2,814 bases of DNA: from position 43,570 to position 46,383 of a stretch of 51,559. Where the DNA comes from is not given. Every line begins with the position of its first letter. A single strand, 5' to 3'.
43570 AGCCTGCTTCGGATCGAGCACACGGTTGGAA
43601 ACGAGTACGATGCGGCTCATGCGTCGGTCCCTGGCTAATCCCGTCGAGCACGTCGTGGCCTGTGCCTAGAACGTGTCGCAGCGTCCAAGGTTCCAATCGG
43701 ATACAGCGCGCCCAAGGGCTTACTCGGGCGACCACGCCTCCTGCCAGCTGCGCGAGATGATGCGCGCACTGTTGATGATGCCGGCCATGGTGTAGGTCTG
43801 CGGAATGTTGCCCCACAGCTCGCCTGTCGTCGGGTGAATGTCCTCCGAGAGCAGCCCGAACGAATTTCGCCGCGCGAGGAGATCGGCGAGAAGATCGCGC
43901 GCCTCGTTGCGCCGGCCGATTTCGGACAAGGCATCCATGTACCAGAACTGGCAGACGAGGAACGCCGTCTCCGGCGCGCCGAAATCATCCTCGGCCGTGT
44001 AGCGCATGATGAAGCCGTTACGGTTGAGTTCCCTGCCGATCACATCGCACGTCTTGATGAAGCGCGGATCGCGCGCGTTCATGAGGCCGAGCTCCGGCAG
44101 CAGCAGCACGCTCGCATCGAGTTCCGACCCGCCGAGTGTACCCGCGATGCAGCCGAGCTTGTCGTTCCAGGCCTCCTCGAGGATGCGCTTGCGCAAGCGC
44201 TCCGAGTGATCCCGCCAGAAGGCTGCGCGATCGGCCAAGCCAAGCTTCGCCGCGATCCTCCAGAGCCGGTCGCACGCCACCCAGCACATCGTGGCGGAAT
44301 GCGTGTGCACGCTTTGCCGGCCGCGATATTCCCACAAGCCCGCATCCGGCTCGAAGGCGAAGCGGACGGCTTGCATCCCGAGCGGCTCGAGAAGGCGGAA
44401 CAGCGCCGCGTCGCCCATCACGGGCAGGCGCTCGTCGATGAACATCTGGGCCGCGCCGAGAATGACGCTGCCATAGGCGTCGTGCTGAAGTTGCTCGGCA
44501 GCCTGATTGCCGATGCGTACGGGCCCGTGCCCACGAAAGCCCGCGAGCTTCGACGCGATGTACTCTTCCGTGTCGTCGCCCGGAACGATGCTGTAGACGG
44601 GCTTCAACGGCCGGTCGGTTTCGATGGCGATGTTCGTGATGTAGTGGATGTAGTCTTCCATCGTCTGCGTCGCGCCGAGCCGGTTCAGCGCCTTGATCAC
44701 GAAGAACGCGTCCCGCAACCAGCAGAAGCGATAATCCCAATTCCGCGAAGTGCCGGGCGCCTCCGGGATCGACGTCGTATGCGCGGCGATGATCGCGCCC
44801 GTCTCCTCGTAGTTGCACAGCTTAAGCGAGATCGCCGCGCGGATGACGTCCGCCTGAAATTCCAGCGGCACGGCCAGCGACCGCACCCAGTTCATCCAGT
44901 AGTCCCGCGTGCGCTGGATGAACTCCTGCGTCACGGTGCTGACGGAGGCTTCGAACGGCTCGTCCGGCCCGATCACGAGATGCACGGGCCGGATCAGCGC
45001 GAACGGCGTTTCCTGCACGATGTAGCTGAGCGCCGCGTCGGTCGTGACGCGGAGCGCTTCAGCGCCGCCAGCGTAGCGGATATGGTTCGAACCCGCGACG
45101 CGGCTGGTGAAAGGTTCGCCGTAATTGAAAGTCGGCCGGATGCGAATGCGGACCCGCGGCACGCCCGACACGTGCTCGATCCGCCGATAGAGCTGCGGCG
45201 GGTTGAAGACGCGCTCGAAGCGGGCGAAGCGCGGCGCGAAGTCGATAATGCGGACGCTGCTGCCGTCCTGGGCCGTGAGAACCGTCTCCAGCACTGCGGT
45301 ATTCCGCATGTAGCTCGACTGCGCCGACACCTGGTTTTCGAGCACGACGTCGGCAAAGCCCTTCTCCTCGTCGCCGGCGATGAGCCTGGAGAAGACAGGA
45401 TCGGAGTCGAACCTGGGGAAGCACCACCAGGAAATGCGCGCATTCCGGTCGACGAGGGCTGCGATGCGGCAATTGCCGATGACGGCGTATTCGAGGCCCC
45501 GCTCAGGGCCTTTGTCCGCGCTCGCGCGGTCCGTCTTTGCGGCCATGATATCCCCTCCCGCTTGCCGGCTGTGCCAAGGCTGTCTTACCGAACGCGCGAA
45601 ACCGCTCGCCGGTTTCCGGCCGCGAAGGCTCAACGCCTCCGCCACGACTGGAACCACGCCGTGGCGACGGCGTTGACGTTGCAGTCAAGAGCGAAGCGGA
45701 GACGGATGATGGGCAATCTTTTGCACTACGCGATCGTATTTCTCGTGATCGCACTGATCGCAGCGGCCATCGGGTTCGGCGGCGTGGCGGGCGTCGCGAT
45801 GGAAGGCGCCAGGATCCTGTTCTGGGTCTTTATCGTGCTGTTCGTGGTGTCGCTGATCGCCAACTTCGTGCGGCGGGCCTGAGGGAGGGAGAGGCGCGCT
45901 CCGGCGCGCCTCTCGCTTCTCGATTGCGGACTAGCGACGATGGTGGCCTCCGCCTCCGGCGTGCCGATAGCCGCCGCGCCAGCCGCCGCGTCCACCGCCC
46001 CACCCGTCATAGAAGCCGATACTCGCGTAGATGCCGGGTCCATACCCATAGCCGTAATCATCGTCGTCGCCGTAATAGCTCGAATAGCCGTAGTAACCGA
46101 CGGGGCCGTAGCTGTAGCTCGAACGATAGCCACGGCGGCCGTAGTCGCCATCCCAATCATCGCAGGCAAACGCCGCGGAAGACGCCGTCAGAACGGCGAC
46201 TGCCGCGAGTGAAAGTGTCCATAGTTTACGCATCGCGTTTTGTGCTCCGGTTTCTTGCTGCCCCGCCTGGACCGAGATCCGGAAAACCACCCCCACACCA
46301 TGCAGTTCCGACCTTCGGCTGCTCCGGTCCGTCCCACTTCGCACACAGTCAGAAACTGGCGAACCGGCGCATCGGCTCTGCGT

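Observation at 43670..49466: All four perfect GGAAC-N16-CGTT (EcfG/SigT-type) promoters in the window fall in one 5.8-kb stretch: a general-stress-response island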

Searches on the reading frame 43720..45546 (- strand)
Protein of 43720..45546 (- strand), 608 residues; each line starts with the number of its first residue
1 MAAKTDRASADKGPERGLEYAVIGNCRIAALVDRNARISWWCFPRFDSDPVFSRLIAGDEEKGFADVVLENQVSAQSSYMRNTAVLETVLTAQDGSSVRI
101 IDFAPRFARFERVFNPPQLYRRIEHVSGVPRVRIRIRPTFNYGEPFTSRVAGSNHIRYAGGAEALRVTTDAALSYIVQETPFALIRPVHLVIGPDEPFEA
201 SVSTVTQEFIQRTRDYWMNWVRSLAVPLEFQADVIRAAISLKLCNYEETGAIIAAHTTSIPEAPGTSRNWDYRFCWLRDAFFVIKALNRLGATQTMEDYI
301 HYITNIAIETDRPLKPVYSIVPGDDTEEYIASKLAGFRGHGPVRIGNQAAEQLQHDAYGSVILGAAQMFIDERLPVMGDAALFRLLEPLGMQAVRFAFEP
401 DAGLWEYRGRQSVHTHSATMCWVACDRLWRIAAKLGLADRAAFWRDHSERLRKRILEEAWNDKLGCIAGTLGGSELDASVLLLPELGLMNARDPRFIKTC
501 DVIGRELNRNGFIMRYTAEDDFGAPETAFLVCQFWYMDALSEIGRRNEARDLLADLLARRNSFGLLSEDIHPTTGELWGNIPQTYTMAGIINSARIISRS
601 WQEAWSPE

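Call 13: search_protein_families(library=pfam, proteins=[window:43720-45546:-], max_evalue=0.01)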
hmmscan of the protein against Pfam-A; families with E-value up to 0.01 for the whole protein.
window:43720-45546:- (608 aa): 3 families
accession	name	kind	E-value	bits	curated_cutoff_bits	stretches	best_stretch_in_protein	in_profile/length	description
PF00723.27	Glyco_hydro_15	-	6.7e-45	154.2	22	1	234-594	7-426/427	Glycosyl hydrolases family 15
PF19291.4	TREH_N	-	9.1e-09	35.3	23.1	1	21-165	19-151/211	Trehalase-like, N-terminal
PF22422.2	MGH1-like_GH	-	6.8e-06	26.3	27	1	418-466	176-224/356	Mannosylglycerate hydrolase MGH1-like glycoside hydrolase domain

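Call 17: find_related_loci(query=window:43720-45546:-, collection=genome_contigs, flank=10000)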
Query window:43720-45546:- (608 aa) in genome_contigs; peptide patterns used: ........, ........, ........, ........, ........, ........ (x = any residue, [..] = any of these).
467 stretches matched a pattern; 453 encode a relative of the query (tblastn E <= 1e-3); the best 80 are kept; 80 distinct loci.
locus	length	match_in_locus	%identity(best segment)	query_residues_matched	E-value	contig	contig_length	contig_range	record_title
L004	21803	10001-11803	86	9-608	0e+0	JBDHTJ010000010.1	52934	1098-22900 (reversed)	MAG: Hyphomicrobiaceae bacterium isolate AS-MICRO-3CA.252 NODE_2198_length_52934_cov_6.983697, whole genome shotgun sequ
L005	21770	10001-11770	74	17-606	0e+0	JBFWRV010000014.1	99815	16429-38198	MAG: Hyphomicrobiaceae bacterium isolate CA_2019_TPBF_214 NODE_1858_length_99815_cov_6.283083_TPBF, whole genome shotgun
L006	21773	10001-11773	73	16-606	0e+0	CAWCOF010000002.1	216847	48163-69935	MAG: uncultured Alphaproteobacteria bacterium isolate MFD04944.bin.1.250 genome assembly, contig: contig_13196, whole ge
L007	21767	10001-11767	75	18-606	0e+0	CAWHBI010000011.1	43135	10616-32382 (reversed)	MAG: uncultured Alphaproteobacteria bacterium isolate MFD00962.bin.3.285 genome assembly, contig: contig_139795, whole g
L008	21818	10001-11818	70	1-606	0e+0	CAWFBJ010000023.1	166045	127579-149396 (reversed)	MAG: uncultured Alphaproteobacteria bacterium isolate MFD09267.bin.1.290 genome assembly, contig: contig_54737, whole ge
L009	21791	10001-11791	73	9-605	0e+0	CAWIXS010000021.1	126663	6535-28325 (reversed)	MAG: uncultured Alphaproteobacteria bacterium isolate MFD05674.bin.1.102 genome assembly, contig: contig_13656, whole ge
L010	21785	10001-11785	74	13-606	0e+0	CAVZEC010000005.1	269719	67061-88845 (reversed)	MAG: uncultured Alphaproteobacteria bacterium isolate MFD06298.bin.2.202 genome assembly, contig: contig_13595, whole ge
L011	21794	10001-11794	71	9-606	0e+0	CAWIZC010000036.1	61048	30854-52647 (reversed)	MAG: uncultured Alphaproteobacteria bacterium isolate MFD06298.bin.1.193 genome assembly, contig: contig_89268, whole ge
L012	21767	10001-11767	73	18-606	0e+0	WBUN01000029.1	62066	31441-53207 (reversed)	MAG: Hyphomicrobiaceae bacterium isolate SB17 contig_320, whole genome shotgun sequence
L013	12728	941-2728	72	10-605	0e+0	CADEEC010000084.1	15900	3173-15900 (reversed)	MAG: uncultured Rhizobiales bacterium isolate Rhizobiales sp. RBC088 genome assembly, contig: MAG088_84, whole genome sh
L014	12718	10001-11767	74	18-606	0e+0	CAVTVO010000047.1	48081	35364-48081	MAG: uncultured Alphaproteobacteria bacterium isolate MFD04944.bin.2.44 genome assembly, contig: contig_85000, whole gen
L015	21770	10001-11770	73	17-606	0e+0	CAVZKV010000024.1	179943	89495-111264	MAG: uncultured Alphaproteobacteria bacterium isolate MFD09267.bin.2.97 genome assembly, contig: contig_60954, whole gen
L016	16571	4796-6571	73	15-606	0e+0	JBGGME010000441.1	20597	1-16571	MAG: Hyphomicrobiaceae bacterium isolate bin.004 k141_881881, whole genome shotgun sequence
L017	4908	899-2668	73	17-606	0e+0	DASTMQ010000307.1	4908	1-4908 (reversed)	MAG TPA_asm: Hyphomicrobiaceae bacterium isolate SMAG_U3765 k141_1313871, whole genome shotgun sequence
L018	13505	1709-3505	71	8-606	0e+0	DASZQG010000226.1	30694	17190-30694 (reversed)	MAG TPA_asm: Hyphomicrobiaceae bacterium isolate SMAG_U5991 k141_393567, whole genome shotgun sequence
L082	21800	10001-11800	64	6-606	0e+0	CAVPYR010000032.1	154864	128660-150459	MAG: uncultured Alphaproteobacteria bacterium isolate MFD02134.bin.2.43 genome assembly, contig: contig_80503, whole gen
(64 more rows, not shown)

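Call 46: search_protein_families(library=pfam, proteins=[L082:113-916:-, L082:1113-1397:+, L082:1394-1930:+, L005:15437-16252:+, L004:351-566:+, L004:710-1648:-, L004:2303-2674:+], max_evalue=0.001)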
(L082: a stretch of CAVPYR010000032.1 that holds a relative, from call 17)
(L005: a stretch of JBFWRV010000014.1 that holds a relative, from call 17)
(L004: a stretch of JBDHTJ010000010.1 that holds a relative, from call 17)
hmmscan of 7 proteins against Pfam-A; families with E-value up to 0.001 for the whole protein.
L082:113-916:- (267 aa): 4 families
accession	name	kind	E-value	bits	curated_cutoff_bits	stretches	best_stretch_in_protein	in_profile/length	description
PF22029.2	PhyR_sigma2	-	1.2e-21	76.9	27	1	7-60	1-54/55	Sigma2 domain of PhyR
PF22233.2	PhyR_sigma-like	-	7.2e-19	67.8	27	1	90-137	3-50/50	Response regulator PhyR, sigma-like domain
PF00072.30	Response_reg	-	1.8e-14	54.3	30.2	1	142-250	1-110/111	Response regulator receiver domain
PF08281.18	Sigma70_r4_2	-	6.5e-06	26.1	25.7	1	83-127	3-47/54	Sigma-70, region 4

L082:1113-1397:+ (94 aa): 1 family
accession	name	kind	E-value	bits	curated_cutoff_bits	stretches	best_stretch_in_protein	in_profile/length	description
PF18557.6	NepR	-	3.2e-12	46.3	25.7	1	58-91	2-35/35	Anti-sigma factor NepR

L082:1394-1930:+ (178 aa): 5 families
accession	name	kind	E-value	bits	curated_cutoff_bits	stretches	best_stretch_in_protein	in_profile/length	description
PF04542.20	Sigma70_r2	-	8.9e-14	51.5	24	1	15-77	6-70/71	Sigma-70 region 2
PF08281.18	Sigma70_r4_2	-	1.4e-12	47.5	25.7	1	103-154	3-54/54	Sigma-70, region 4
PF22029.2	PhyR_sigma2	-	1.6e-10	41.3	27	1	13-64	3-54/55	Sigma2 domain of PhyR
PF22233.2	PhyR_sigma-like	-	7.2e-07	29.3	27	1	108-150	1-43/50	Response regulator PhyR, sigma-like domain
PF07638.17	Sigma70_ECF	-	7.9e-05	23.1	21.1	1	75-159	103-184/185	ECF sigma factor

L005:15437-16252:+ (271 aa): 3 families
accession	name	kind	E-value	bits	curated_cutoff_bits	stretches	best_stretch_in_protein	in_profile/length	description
PF22029.2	PhyR_sigma2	-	5.9e-24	84.3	27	1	7-60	1-54/55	Sigma2 domain of PhyR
PF22233.2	PhyR_sigma-like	-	3.9e-16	59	27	1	89-137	2-50/50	Response regulator PhyR, sigma-like domain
PF00072.30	Response_reg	-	2.3e-12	47.5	30.2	1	142-250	1-110/111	Response regulator receiver domain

L004:351-566:+ (71 aa): 1 family
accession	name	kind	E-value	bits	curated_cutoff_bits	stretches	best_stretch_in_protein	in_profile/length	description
PF05532.17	CsbD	-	1.9e-24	85.7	40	1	9-61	1-53/53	CsbD-like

L004:710-1648:- (312 aa): 0 families

L004:2303-2674:+ (123 aa): 1 family
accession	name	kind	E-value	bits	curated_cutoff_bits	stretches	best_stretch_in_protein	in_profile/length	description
PF00072.30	Response_reg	-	1.3e-05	25.8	30.2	1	9-92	2-86/111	Response regulator receiver domain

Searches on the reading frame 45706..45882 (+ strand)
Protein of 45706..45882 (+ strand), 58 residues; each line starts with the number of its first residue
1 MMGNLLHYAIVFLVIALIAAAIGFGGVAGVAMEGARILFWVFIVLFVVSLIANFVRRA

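Call 13: search_protein_families(library=pfam, proteins=[window:45706-45882:+], max_evalue=0.01)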
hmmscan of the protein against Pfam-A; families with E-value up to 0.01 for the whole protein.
window:45706-45882:+ (58 aa): 1 family
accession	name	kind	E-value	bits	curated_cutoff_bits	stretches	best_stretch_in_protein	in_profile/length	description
PF07043.18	DUF1328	-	1.1e-14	54.9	27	1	10-48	1-39/39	Protein of unknown function (DUF1328)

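Call 16: find_encoding_contigs(protein=window:45706-45882:+, flank=10000, max_places=6)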
Protein window:45706-45882:+ (58 aa): 3 contigs read that carry it; 3 places shown.
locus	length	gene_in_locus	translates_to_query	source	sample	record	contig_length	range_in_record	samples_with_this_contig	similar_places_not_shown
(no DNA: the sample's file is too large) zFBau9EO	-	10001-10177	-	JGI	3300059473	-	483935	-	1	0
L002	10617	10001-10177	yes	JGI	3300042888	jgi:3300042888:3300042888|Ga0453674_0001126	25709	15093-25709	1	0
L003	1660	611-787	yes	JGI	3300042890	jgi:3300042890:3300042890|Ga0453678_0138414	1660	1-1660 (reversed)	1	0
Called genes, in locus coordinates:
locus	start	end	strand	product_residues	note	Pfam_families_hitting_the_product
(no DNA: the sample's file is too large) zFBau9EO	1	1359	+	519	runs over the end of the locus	PF00117:GATase, PF07722:Peptidase_C26 (weak), PF02540:NAD_synthase (faint), PF03054:tRNA_Me_trans (faint), PF00958:GMP_synt_C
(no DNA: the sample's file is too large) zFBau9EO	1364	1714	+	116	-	PF03960:ArsC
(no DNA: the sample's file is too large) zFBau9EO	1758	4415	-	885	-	PF13298:LigD_N, PF01068:DNA_ligase_A_M, PF04679:DNA_ligase_A_C, PF21686:LigD_Prim-Pol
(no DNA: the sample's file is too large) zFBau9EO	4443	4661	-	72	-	-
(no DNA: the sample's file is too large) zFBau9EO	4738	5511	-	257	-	PF02358:Trehalose_PPase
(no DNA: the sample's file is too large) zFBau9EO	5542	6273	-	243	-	PF00480:ROK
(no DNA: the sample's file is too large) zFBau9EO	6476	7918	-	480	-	PF00982:Glyco_transf_20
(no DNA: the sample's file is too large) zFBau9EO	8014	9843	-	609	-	PF19291:TREH_N, PF00723:Glyco_hydro_15, PF22422:MGH1-like_GH (faint)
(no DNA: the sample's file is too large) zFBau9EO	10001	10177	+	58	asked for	PF07043:DUF1328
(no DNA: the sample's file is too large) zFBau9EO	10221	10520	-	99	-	-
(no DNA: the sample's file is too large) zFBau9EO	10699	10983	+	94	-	-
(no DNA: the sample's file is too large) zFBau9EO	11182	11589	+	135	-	PF00072:Response_reg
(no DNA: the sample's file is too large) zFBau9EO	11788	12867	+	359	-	PF06823:DUF1236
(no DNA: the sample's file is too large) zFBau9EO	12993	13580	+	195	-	-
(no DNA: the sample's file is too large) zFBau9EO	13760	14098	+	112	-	PF04120:Iron_permease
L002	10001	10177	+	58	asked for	PF07043:DUF1328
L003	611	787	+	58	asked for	PF07043:DUF1328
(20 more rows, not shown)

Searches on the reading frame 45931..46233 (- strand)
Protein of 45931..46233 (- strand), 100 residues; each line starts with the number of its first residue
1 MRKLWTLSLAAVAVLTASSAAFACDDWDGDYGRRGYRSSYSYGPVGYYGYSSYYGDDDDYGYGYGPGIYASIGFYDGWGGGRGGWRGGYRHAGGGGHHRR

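Call 13: search_protein_families(library=pfam, proteins=[window:45931-46233:-], max_evalue=0.01)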
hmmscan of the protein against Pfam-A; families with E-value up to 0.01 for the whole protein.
window:45931-46233:- (100 aa): 0 families
